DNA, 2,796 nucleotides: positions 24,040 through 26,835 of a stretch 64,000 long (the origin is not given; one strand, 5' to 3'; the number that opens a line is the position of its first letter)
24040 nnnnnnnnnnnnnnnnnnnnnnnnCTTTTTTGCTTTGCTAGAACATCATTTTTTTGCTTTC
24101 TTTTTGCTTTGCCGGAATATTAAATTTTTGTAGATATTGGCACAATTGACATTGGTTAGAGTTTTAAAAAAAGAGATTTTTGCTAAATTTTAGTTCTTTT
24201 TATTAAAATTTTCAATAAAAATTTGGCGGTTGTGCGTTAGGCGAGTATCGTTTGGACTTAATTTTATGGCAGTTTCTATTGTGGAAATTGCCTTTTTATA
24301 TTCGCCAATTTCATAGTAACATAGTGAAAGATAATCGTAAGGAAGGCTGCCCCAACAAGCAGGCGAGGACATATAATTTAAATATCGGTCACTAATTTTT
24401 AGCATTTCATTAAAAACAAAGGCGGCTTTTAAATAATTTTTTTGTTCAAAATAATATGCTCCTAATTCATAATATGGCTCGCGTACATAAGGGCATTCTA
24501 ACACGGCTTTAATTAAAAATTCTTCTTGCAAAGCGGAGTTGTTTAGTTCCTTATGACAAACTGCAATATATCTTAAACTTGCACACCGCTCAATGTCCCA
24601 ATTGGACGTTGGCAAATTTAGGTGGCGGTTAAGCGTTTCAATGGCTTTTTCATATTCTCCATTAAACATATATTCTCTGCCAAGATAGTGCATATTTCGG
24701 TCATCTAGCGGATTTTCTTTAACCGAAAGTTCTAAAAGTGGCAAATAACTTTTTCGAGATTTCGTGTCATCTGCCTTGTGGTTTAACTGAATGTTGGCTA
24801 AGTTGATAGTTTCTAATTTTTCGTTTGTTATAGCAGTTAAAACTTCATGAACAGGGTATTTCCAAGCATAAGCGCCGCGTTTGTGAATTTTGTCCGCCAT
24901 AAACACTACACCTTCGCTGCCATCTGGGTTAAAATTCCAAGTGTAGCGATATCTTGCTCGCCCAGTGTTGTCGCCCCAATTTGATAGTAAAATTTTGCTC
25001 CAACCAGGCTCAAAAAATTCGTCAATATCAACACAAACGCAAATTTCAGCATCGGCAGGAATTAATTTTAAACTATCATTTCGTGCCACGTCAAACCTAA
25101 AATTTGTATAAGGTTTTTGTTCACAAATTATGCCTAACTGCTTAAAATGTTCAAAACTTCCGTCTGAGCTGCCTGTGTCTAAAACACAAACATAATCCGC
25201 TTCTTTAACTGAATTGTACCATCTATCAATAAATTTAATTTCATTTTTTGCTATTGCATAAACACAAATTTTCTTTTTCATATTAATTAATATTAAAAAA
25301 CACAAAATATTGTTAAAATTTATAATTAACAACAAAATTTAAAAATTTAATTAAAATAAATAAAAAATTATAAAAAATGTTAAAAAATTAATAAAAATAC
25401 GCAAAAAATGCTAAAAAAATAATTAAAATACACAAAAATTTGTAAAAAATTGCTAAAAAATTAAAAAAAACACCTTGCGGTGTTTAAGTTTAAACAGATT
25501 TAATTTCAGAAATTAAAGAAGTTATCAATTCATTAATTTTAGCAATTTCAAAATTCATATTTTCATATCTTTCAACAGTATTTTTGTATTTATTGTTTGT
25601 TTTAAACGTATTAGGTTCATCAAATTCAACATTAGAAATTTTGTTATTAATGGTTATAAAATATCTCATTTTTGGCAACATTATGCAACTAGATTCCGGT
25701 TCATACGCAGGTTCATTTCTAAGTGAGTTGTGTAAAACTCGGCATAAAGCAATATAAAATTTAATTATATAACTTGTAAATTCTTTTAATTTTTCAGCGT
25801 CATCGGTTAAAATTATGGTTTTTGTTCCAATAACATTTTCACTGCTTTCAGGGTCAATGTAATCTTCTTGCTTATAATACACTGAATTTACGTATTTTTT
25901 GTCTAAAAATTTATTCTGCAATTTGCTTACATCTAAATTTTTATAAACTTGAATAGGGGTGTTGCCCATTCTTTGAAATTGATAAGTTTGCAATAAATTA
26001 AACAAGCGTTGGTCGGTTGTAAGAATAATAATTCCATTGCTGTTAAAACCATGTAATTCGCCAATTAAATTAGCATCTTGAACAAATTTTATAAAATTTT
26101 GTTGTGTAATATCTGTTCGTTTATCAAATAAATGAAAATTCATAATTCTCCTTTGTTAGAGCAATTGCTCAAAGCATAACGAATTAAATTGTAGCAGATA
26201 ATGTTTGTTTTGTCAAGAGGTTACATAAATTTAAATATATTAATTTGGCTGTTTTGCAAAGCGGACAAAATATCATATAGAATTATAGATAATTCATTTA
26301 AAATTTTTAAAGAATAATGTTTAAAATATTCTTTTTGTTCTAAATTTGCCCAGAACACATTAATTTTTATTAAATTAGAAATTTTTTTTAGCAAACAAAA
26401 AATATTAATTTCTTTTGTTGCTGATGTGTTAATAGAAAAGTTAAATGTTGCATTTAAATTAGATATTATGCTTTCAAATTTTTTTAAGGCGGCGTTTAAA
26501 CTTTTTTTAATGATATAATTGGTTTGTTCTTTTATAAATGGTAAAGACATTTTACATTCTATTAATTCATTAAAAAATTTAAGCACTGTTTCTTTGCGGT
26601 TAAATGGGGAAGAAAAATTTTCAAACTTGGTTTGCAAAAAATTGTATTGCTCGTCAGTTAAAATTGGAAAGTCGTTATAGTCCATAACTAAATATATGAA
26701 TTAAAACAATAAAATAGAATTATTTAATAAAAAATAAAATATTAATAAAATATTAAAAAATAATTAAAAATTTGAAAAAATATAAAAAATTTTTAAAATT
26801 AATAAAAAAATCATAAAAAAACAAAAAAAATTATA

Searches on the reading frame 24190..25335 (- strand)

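Call 8: search_protein_families(library=pfam, proteins=[window:24190-25335:-], max_evalue=0.01)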
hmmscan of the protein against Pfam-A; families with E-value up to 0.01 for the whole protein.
window:24190-25335:- (381 aa): 18 families
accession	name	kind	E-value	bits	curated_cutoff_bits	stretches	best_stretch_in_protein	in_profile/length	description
PF07719.23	TPR_2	-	1.4e-14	53.3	27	2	333-363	4-34/34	Tetratricopeptide repeat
PF13181.12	TPR_8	-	1e-09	38.2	25.7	1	336-363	7-34/34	Tetratricopeptide repeat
PF00515.34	TPR_1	-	1.7e-09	37.5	27.8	1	338-363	9-34/34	Tetratricopeptide repeat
PF13428.12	TPR_14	-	9e-09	35.6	23.5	0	334-367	5-38/44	Tetratricopeptide repeat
PF13424.12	TPR_12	-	9.4e-08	32.6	30.1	0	185-241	14-74/77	Tetratricopeptide repeat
PF13414.12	TPR_11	-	2.8e-07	30.5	26.8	0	340-363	4-27/42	TPR repeat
PF12895.13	ANAPC3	-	3e-07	31.1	27.2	0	200-243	11-53/82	Anaphase-promoting complex, cyclosome, subunit 3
PF00535.33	Glycos_transf_2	-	2.9e-05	24.5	23.3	1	26-123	3-107/168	Glycosyl transferase family 2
PF14559.12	TPR_19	-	3.1e-05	24.7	25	0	338-365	33-60/68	Tetratricopeptide repeat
PF23914.1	TPR_CcmH_CycH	-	3.5e-05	24.1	42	1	205-314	43-150/158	Cytochrome c-type biogenesis protein H TPR domain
PF13176.12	TPR_7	-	4.3e-05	23.7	27.9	0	338-363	7-34/36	Tetratricopeptide repeat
PF13174.12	TPR_6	-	7.2e-05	23.6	26.3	0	335-362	5-32/33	Tetratricopeptide repeat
PF13431.12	TPR_17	-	9.2e-05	22.9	24.4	0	202-233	3-34/34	Tetratricopeptide repeat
PF23557.1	TPR_leprecan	-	0.00031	20.7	27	1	332-370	265-303/310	Leprecan family TPR-like repeat region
PF13432.12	TPR_16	-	0.0011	19.8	32.7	0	336-363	37-64/65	Tetratricopeptide repeat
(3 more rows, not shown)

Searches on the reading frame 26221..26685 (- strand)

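Call 8: search_protein_families(library=pfam, proteins=[window:26221-26685:-], max_evalue=0.01)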
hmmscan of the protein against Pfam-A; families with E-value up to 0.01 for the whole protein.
window:26221-26685:- (154 aa): 1 family
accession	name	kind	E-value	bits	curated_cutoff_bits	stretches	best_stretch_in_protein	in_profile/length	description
PF23064.1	CUB_M02D8_5_5th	-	0.0017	18.9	27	1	72-111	16-54/112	M02D8_5-like, fifth CUB domain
